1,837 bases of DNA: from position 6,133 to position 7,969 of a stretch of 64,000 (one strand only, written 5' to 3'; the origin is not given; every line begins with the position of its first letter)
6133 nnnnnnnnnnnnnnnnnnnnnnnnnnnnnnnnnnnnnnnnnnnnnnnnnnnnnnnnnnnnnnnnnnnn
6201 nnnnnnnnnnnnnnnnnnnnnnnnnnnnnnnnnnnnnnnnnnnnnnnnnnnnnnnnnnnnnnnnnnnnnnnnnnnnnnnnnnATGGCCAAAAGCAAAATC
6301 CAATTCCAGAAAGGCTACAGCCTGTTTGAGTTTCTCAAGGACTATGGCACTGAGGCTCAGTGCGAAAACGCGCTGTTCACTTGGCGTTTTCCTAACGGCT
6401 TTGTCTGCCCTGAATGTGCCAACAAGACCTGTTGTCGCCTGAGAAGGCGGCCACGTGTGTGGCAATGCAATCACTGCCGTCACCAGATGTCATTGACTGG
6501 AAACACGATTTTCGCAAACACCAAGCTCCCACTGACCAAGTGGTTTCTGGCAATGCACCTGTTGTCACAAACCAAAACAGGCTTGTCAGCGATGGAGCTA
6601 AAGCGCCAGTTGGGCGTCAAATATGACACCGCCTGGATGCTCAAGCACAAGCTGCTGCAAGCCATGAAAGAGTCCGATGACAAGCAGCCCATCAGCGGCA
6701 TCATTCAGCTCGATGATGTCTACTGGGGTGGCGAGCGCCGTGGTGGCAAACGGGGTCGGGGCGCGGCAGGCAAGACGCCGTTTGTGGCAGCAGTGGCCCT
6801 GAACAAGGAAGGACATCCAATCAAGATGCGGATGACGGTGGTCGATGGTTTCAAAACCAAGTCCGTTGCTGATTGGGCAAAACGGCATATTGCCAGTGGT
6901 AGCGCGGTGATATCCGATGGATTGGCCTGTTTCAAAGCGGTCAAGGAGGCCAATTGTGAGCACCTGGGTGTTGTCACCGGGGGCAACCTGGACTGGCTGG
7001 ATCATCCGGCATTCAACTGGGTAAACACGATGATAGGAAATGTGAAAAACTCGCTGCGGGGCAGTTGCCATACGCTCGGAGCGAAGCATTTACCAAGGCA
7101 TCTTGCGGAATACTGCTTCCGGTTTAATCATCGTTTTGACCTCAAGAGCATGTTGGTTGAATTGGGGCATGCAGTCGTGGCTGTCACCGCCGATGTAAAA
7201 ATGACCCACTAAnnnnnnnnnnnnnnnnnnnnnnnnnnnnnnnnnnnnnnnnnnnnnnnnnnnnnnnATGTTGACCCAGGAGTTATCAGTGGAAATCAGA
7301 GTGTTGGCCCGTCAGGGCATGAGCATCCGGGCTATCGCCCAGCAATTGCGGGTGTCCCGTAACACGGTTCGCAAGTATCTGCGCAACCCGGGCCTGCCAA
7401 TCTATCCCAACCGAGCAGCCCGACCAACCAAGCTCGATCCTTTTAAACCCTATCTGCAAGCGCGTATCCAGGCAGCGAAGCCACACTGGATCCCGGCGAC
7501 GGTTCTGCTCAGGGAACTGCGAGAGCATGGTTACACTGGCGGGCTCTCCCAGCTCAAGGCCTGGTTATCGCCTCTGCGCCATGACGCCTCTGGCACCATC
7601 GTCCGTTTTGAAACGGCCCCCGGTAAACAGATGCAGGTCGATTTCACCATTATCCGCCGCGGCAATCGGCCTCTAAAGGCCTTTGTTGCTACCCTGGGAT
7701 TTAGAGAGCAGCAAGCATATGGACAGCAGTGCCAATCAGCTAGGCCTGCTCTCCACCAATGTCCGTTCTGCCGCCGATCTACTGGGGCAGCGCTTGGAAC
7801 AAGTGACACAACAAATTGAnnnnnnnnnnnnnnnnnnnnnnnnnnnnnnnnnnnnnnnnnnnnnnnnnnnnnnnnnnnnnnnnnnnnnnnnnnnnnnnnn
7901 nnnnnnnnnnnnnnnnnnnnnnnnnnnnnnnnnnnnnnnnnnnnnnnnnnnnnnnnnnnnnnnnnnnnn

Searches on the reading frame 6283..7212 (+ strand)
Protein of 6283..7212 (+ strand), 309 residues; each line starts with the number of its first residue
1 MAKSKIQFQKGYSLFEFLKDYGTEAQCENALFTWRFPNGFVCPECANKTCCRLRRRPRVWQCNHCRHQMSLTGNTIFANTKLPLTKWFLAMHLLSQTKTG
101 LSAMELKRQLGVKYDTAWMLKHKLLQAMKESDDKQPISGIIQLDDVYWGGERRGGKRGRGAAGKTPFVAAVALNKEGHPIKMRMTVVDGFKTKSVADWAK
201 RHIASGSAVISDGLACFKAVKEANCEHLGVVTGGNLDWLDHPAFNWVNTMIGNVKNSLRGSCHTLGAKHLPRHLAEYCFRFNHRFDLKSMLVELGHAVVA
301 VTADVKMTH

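Call 17: search_protein_families(library=pfam, proteins=[window:6283-7212:+], max_evalue=0.01)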
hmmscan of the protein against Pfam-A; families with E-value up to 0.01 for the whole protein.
window:6283-7212:+ (309 aa): 3 families
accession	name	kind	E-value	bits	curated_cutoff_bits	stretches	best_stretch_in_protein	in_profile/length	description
PF12762.13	DDE_Tnp_IS1595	-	1.2e-30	107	27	1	137-282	2-153/153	ISXO2-like transposase domain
PF12760.12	Zn_ribbon_IS1595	-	4.6e-13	49.3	25.4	1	22-68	1-46/46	Transposase zinc-ribbon domain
PF13698.11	DUF4156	-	0.0084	16.9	28.9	0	219-268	15-63/90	Domain of unknown function (DUF4156)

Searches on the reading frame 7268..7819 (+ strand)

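Call 17: search_protein_families(library=pfam, proteins=[window:7268-7819:+], max_evalue=0.01)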
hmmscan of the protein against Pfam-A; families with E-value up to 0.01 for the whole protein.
window:7268-7819:+ (183 aa): 16 families
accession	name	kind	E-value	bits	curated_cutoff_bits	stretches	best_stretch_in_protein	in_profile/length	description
PF13384.12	HTH_23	-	6.5e-07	29.4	24.6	1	13-40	13-40/50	Homeodomain-like domain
PF13936.12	HTH_38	-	3.9e-06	27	27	1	2-38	5-41/44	Helix-turn-helix domain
PF02796.21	HTH_7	-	5.9e-06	26.8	23.8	1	9-39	13-43/45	Helix-turn-helix domain of resolvase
PF08281.18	Sigma70_r4_2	-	0.0003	20.8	25.7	1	16-39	25-48/54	Sigma-70, region 4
PF08279.18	HTH_11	-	0.00031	21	25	1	14-39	12-37/55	HTH domain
PF15978.11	TnsD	-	0.00043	19.9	32.4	1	8-45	189-227/355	Tn7-like transposition protein D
PF13542.12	HTH_Tnp_ISL3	-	0.00067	19.5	27.4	1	9-37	19-46/51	Helix-turn-helix domain of transposase family ISL3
PF13560.12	HTH_31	-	0.00099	19.8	27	0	14-39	10-36/64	Helix-turn-helix domain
PF13556.12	HTH_30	-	0.0011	19.2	27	1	11-36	6-31/59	PucR C-terminal helix-turn-helix domain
PF13551.12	HTH_29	-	0.0013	19.2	28.1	1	13-38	7-33/64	Winged helix-turn helix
PF01381.28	HTH_3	-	0.0014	19.1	23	1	15-41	7-33/55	Helix-turn-helix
PF13518.12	HTH_28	-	0.0017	18.9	25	1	13-39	8-34/52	Helix-turn-helix domain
PF11427.14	HTH_Tnp_Tc3_1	-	0.0028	17.9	21.1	1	10-41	13-44/50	Tc3 transposase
PF00196.25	GerE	-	0.0035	17.4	23.5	1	15-40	15-40/57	Bacterial regulatory proteins, luxR family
PF14493.12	HTH_40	-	0.0076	17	27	0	13-38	8-33/89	Helix-turn-helix domain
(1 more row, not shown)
